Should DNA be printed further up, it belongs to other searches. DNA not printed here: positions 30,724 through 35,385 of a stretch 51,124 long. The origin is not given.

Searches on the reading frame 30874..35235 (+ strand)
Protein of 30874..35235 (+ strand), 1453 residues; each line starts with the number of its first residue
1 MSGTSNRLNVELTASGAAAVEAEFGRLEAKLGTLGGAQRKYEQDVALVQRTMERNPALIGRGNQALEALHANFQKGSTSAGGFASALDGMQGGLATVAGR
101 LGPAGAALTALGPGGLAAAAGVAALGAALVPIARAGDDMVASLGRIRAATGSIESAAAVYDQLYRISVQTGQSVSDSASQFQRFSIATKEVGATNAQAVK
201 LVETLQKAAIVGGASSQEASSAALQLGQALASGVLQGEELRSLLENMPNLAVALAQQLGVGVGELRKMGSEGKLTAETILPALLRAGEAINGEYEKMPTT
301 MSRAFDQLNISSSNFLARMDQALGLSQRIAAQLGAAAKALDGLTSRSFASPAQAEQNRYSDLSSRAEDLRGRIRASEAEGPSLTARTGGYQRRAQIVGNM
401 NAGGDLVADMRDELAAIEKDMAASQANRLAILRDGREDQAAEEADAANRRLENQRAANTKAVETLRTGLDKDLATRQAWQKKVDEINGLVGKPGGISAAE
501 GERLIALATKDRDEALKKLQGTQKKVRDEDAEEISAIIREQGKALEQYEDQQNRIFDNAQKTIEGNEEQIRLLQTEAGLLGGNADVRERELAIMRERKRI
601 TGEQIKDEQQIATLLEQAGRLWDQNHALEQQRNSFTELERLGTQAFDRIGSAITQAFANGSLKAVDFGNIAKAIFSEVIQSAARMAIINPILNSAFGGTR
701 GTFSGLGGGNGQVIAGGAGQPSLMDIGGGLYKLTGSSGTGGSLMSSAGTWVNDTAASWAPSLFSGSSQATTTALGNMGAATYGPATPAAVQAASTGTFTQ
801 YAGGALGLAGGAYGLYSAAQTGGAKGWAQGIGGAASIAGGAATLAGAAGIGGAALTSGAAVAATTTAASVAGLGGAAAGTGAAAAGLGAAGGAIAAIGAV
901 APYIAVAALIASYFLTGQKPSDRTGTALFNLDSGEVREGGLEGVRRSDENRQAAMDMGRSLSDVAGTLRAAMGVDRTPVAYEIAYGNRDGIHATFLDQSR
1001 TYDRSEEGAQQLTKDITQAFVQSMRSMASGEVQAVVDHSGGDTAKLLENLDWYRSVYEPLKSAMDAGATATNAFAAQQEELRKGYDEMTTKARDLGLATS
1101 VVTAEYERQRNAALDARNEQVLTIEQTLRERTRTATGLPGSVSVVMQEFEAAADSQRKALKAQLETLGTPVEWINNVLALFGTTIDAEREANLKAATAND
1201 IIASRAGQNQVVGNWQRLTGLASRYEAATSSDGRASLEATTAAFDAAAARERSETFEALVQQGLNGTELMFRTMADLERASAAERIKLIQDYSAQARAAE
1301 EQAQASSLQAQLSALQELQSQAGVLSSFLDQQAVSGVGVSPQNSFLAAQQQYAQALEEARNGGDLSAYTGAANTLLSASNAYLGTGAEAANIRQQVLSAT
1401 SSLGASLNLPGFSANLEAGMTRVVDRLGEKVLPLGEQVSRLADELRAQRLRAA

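Call 64: search_protein_families(library=phrogs, proteins=[window:30874-35235:+], max_evalue=0.001)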
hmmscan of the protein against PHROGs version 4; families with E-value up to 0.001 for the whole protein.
window:30874-35235:+ (1453 aa): 18 families
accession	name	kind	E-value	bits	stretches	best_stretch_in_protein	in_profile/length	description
phrog_3519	-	tail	1.1e-58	200.7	1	145-581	96-522/959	tail length tape measure protein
phrog_3336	-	tail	2.9e-57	196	1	112-335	67-290/1051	tail length tape measure protein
phrog_339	-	tail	1e-56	193.8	1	68-345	15-286/1123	tail length tape measure protein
phrog_8010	-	tail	4.2e-52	178.3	1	37-345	229-489/1543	tail length tape measure protein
phrog_1107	-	tail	8.1e-49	167.4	1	85-338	151-402/1252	tail length tape measure protein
phrog_17300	-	tail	5e-40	138.7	1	109-347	53-291/900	tail length tape measure protein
phrog_2335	-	tail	5.2e-40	138.3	1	17-343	400-725/1536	tail length tape measure protein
phrog_1068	-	tail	1.4e-36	127.6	1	115-307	96-287/706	tail length tape measure protein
phrog_12706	-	tail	3.2e-36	125.9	1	11-345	126-432/1244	tail length tape measure protein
phrog_7740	-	tail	2.5e-33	115.6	1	116-470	71-402/2151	tail length tape measure protein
phrog_16297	-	tail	4.3e-33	115.6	1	132-318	90-276/777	tail length tape measure protein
phrog_32885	-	tail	2.9e-32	112.6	1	144-346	67-269/948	tail length tape measure protein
phrog_16889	-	tail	1.3e-27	97.8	1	119-480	68-431/470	tail length tape measure protein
phrog_27190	-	tail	2.6e-24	86.3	1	54-316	58-292/1015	tail length tape measure protein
phrog_1506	-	tail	8.9e-24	84.6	1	96-645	57-519/1269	tail length tape measure protein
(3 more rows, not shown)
